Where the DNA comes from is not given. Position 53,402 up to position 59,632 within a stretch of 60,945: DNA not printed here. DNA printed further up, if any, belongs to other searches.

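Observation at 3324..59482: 56-kb single-strand hybrid cis-AT PKS/NRPS cluster with an unusual combination of features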

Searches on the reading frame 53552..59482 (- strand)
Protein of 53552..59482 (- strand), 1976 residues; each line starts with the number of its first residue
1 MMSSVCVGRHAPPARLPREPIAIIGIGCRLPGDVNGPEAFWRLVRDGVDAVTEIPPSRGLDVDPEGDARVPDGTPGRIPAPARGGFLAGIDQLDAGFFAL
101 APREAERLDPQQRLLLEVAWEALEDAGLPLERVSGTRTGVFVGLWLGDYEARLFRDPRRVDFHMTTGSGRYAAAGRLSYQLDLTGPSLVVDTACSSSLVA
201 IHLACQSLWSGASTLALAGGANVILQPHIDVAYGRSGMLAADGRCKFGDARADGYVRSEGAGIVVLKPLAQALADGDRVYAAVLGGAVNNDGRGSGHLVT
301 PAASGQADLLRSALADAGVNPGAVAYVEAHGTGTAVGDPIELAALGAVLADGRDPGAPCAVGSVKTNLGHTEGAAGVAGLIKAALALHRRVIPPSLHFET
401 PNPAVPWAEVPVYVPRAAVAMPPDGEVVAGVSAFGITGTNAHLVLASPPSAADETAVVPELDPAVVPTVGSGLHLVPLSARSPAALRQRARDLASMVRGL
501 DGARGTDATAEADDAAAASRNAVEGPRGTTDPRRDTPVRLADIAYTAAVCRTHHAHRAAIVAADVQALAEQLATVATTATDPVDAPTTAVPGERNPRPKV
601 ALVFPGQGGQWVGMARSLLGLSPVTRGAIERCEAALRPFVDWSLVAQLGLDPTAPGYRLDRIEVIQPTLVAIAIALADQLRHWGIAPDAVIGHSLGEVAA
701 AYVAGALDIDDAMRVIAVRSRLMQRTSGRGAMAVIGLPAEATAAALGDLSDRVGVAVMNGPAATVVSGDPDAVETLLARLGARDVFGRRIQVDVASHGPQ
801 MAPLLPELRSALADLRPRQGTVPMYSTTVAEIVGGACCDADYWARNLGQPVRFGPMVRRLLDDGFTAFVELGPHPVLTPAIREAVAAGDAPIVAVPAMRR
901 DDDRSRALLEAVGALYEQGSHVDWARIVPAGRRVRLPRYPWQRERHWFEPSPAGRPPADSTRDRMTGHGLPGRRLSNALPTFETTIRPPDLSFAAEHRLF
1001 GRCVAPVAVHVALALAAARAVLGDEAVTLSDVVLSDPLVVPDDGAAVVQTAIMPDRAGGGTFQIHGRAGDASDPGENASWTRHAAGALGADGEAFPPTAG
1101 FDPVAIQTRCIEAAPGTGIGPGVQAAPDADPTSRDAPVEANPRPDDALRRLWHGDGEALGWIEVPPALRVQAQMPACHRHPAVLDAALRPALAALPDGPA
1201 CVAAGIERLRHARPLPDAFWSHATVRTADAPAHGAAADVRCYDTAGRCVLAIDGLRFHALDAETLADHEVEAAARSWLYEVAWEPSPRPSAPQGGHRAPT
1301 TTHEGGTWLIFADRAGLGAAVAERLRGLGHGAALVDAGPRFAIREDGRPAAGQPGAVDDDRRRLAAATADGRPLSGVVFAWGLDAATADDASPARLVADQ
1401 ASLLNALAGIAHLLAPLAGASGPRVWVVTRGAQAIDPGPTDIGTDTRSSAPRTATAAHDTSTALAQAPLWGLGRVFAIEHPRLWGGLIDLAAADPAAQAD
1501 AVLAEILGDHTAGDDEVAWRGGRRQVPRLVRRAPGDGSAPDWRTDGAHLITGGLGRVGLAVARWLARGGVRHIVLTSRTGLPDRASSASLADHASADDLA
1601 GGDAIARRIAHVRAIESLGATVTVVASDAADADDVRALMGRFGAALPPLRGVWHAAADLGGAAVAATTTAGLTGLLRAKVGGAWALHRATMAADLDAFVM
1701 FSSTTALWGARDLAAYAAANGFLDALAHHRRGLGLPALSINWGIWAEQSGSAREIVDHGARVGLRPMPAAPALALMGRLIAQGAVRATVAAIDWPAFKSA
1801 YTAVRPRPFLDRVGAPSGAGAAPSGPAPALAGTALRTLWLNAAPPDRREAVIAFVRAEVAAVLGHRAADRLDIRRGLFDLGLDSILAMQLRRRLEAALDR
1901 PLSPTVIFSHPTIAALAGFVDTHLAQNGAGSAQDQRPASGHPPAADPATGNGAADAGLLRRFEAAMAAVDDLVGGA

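Call 6: search_protein_families(library=pfam, proteins=[window:53552-59482:-], max_evalue=0.001)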
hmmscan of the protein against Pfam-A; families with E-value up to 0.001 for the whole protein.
window:53552-59482:- (1976 aa): 11 families
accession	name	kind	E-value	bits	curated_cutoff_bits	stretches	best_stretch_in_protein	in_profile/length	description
PF00698.26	Acyl_transf_1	-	4.8e-82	276.4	32.7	1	603-912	3-309/319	Acyl transferase domain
PF00109.32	ketoacyl-synt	-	4e-81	272.8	20.8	1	19-272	2-252/252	Beta-ketoacyl synthase, N-terminal domain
PF08659.16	KR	-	5.4e-52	176.7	22.6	1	1546-1747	1-180/180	KR domain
PF02801.28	Ketoacyl-synt_C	-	5e-41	139.9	20.8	1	280-399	1-119/119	Beta-ketoacyl synthase, C-terminal domain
PF14765.12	PS-DH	-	1.2e-19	70.9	23.7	1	1147-1265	39-164/166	Polyketide synthase dehydratase N-terminal domain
PF21089.3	PKS_DH_N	-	2e-17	63.4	27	1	971-1066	4-102/103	Polyketide synthase dehydratase domain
PF00550.31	PP-binding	-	2.3e-15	57.1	20.8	1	1854-1920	2-67/67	Phosphopantetheine attachment site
PF22621.2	CurL-like_PKS_C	-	5.7e-13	49.1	27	1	538-572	30-64/64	CurL-like, PKS C-terminal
PF16197.11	KAsynt_C_assoc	-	2.5e-10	41.2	33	1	401-497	1-84/111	Ketoacyl-synthetase C-terminal extension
PF22336.2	RhiE-like_linker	-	1.4e-06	28.6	27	1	538-576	26-64/67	RhiE-like, KS-MAT linker domain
PF00108.29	Thiolase_N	-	0.00012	22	26.4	1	177-222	68-113/260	Thiolase, N-terminal domain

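Call 57: search_solved_structures(query=window:53552-59482:-, max_evalue=1e-20)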
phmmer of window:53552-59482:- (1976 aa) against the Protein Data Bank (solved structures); distinct sequences matched with E-value up to 1e-20: 166 (the best 60 are shown).
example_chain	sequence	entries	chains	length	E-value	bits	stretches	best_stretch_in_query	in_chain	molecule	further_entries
7m7e_B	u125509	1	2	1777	4.6e-242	810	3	15-499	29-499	6-deoxyerythronolide-B synthase EryA2, modules 3 and 4,EryAI,6-deoxyerythronolide-B syntha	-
7s6c_A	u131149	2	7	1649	2.7e-240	804.2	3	15-494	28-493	6-deoxyerythronolide-B synthase EryA2, modules 3 and 4, Lsd14 Polyketide synthase fusion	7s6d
7m7i_B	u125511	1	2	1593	1.3e-238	798.6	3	16-472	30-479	EryAI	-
7m7j_B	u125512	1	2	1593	4e-238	796.9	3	16-472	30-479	EryAI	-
7m7f_B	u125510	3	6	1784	4.9e-237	793.3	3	16-472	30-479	EryAI,6-deoxyerythronolide-B synthase EryA3, modules 5 and 6 chimera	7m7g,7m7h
8tjn_B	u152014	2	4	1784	1.9e-236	791.4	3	16-472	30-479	EryAI,6-deoxyerythronolide-B synthase EryA3, modules 5 and 6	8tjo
9d2y_A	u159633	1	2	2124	4.4e-218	730.5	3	19-498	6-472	Multifunctional mycocerosic acid synthase membrane-associated MAS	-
9d2z_A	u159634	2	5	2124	4.6e-218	730.4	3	19-498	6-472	Mycocerosic acid synthase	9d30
8tpw_A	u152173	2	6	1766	7.7e-216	723.1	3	15-498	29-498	EryAII,EryAII,EryAII,EryAII,6-deoxyerythronolide-B synthase EryA3, modules 5 and 6 | EryAII,EryAII,EryAII,6-deoxyerythronolide-B synthase EryA3, modules 5 and 6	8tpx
9pc6_A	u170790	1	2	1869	1e-213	716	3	16-499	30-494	6-deoxyerythronolide-B synthase,RifR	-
9pat_A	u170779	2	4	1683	2e-213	715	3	16-499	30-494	6-deoxyerythronolide-B synthase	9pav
9pat_C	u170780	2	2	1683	7.6e-213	713.1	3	16-499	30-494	6-deoxyerythronolide-B synthase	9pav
4mz0_A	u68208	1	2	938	2.5e-201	674.9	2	18-488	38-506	CurL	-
7uwr_A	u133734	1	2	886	1.4e-191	642.6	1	19-948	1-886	Narbonolide/10-deoxymethynolide synthase PikA1, modules 1 and 2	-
2hg4_A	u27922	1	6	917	2.2e-188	632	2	18-480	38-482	6-Deoxyerythronolide B Synthase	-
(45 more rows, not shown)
